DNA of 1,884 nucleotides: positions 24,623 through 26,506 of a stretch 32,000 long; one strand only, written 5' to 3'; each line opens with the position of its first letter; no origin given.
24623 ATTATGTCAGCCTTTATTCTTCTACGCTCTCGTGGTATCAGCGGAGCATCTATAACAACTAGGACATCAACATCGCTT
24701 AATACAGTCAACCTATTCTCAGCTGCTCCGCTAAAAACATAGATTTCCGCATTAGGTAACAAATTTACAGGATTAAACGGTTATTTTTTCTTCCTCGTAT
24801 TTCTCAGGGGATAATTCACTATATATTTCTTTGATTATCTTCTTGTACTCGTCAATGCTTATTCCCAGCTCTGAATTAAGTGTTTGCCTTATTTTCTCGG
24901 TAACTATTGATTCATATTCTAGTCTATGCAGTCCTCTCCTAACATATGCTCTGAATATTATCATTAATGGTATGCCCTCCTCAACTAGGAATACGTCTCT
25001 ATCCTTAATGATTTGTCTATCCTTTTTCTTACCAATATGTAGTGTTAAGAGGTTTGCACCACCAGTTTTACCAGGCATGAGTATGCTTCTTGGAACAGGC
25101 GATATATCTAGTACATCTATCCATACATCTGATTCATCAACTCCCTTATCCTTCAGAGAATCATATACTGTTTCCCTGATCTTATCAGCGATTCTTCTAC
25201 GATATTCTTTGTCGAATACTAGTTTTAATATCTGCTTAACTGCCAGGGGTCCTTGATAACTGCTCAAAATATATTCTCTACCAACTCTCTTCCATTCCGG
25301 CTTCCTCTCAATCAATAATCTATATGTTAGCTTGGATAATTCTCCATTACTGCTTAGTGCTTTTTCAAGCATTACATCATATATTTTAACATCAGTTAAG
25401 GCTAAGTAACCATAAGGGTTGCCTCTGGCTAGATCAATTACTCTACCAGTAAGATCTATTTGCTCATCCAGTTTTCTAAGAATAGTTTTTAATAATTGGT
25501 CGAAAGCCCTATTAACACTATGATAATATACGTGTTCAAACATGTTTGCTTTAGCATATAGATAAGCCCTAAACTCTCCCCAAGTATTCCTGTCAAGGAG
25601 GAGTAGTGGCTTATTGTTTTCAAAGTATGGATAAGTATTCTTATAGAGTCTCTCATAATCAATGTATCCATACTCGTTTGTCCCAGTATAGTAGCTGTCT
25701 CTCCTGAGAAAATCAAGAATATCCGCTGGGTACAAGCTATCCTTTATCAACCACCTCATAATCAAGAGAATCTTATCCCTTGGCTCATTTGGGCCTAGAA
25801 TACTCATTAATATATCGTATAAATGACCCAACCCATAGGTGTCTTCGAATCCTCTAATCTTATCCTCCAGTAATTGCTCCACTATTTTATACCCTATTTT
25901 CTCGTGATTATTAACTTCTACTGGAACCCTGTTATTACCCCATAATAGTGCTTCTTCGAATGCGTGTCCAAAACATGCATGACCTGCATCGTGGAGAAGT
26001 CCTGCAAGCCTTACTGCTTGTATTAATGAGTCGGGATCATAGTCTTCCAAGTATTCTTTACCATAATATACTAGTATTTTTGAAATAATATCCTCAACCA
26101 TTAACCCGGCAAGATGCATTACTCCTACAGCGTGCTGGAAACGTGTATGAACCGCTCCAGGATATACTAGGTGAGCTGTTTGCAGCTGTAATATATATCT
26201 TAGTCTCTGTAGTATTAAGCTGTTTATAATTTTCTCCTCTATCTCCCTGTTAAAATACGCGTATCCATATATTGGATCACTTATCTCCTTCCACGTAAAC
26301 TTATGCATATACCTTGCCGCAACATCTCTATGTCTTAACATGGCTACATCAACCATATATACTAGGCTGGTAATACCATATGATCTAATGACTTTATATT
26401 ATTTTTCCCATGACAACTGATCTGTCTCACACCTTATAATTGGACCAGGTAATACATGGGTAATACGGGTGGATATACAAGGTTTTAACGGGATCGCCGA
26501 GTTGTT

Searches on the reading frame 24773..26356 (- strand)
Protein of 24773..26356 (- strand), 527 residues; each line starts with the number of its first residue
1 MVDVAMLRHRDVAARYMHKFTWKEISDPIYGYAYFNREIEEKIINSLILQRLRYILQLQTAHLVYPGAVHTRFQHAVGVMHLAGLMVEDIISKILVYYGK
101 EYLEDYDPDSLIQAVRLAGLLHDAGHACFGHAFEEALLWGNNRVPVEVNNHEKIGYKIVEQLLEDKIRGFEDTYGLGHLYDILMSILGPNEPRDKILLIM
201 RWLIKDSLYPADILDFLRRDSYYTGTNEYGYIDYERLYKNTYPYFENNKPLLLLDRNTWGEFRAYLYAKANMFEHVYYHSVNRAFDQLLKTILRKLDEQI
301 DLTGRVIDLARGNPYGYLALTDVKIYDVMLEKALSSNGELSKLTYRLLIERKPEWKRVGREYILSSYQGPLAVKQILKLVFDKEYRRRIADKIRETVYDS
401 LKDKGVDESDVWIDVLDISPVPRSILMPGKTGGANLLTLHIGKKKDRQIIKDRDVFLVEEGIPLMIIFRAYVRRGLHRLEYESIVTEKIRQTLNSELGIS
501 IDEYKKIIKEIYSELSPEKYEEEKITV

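Call 10: search_protein_families(library=pfam, proteins=[window:24773-26356:-], max_evalue=0.01)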
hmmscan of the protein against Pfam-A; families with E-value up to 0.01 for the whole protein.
window:24773-26356:- (527 aa): 1 family
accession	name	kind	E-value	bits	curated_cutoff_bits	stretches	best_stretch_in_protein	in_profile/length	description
PF01966.28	HD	-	5.6e-09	36.7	22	1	72-166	1-73/116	HD domain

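Call 14: find_encoding_contigs(protein=window:24773-26356:-, flank=10000)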
Protein window:24773-26356:- (527 aa): 3 contigs read that carry it; 2 places shown.
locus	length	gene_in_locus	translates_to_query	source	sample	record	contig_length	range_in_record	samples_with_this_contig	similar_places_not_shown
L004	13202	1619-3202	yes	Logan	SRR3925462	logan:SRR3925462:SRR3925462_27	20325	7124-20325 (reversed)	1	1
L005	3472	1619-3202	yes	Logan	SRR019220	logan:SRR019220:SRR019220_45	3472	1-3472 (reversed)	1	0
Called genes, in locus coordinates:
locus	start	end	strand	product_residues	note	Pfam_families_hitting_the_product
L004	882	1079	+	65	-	PF13412:HTH_24 (weak), PF08279:HTH_11 (weak), PF12802:MarR_2 (weak), PF09339:HTH_IclR (weak)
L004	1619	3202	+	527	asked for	PF01966:HD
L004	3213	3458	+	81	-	-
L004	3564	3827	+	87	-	-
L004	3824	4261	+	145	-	-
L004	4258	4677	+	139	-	-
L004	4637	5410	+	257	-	-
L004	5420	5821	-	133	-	-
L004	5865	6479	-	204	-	PF02163:Peptidase_M50 (weak)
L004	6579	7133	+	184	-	PF01467:CTP_transf_like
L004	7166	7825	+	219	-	PF03692:CxxCxxCC (weak)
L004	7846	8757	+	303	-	PF03099:BPL_LplA_LipB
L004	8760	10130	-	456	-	PF19290:PmbA_TldD_2nd (weak), PF19289:PmbA_TldD_3rd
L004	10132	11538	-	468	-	PF01523:PmbA_TldD_1st, PF19290:PmbA_TldD_2nd, PF19289:PmbA_TldD_3rd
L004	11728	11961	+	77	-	-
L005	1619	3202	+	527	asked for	PF01966:HD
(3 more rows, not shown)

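Call 52: find_homologous_proteins(query=window:24773-26356:-, max_evalue=1e-30)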
Query window:24773-26356:- (527 aa): 101 proteins with E <= 1e-30 among 8000 candidates.
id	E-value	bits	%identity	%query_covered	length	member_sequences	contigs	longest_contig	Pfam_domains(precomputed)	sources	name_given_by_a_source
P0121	0.0e+0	1135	95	100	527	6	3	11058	PF01966.29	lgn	-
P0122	5.5e-298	1007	84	99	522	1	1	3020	PF01966.29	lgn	-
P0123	7.6e-283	957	80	99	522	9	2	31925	PF01966.29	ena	-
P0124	6.3e-282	954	79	99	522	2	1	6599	PF01966.29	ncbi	-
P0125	2.4e-249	846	70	96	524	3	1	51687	PF01966.29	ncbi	-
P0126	8.0e-245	832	69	99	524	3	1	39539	PF01966.29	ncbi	-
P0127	4.3e-242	823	68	98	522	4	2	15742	PF01966.29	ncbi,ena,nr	ncbi:MAG: metal-dependent phosphohydrolase [Thermoprotei archaeon]|nr:MAG: metal-dependent phosphohy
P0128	5.3e-239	812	66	99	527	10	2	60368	PF01966.29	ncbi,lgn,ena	-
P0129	6.8e-239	812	67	98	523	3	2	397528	PF01966.29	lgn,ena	-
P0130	1.3e-236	804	67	99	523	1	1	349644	PF01966.29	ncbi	-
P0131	3.8e-235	800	67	97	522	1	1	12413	PF01966.29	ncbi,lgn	ncbi:MAG: HD domain-containing protein [Thermoprotei archaeon]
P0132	1.4e-229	781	66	98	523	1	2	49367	PF01966.29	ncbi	-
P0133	1.7e-229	781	64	100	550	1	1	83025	PF01966.29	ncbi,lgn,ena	-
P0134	1.9e-229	781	64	99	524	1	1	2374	PF01966.29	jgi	jgi:HD superfamily phosphohydrolase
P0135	1.9e-225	768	64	97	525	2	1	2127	PF01966.29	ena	-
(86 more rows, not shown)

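Call 54: find_encoding_contigs(protein=P0121, flank=10000, max_places=4)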
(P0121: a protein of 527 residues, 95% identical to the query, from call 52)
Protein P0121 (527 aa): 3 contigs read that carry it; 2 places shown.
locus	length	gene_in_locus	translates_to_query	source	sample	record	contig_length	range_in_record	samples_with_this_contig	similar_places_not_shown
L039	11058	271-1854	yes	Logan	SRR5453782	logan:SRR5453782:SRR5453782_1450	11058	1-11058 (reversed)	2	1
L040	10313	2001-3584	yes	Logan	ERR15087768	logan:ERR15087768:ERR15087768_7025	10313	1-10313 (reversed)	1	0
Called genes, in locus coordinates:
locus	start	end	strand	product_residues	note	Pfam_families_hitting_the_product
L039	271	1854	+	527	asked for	PF01966:HD (weak)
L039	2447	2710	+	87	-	-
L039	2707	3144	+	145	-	-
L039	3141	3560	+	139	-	-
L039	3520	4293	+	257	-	-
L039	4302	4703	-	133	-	-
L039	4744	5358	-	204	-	PF02163:Peptidase_M50 (weak)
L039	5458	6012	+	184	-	PF01467:CTP_transf_like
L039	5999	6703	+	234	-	PF03692:CxxCxxCC (weak)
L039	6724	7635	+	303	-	PF03099:BPL_LplA_LipB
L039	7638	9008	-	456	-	PF19289:PmbA_TldD_3rd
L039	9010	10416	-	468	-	PF01523:PmbA_TldD_1st, PF19290:PmbA_TldD_2nd (weak), PF19289:PmbA_TldD_3rd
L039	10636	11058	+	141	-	?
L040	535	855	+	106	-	-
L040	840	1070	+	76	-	PF10049:DUF2283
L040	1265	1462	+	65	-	PF13412:HTH_24 (weak), PF08279:HTH_11 (weak), PF12802:MarR_2 (weak), PF09339:HTH_IclR (weak)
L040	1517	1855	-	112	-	PF25937:DUF7980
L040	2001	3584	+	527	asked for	PF01966:HD (weak)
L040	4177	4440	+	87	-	-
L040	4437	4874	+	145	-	-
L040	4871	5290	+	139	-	-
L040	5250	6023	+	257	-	-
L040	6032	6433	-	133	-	-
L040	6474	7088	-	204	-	PF02163:Peptidase_M50 (weak)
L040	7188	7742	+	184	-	PF01467:CTP_transf_like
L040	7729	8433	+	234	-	PF03692:CxxCxxCC (weak)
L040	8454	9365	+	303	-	PF03099:BPL_LplA_LipB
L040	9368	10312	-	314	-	?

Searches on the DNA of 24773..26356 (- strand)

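Call 75: search_rna_families(sources=[L020, L040, L010, L041], threshold=gathering)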
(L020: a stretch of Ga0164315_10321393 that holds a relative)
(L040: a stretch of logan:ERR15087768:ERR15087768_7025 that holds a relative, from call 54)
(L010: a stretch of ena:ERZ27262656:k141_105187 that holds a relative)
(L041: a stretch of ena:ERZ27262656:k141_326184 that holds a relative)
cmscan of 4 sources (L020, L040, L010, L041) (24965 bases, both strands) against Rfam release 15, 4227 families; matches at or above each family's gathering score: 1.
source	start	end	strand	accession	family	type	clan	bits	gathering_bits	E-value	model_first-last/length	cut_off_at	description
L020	622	970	-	RF00373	RNaseP_arch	Gene; ribozyme;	CL00002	146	84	1.5e-41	1-288/288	no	Archaeal RNase P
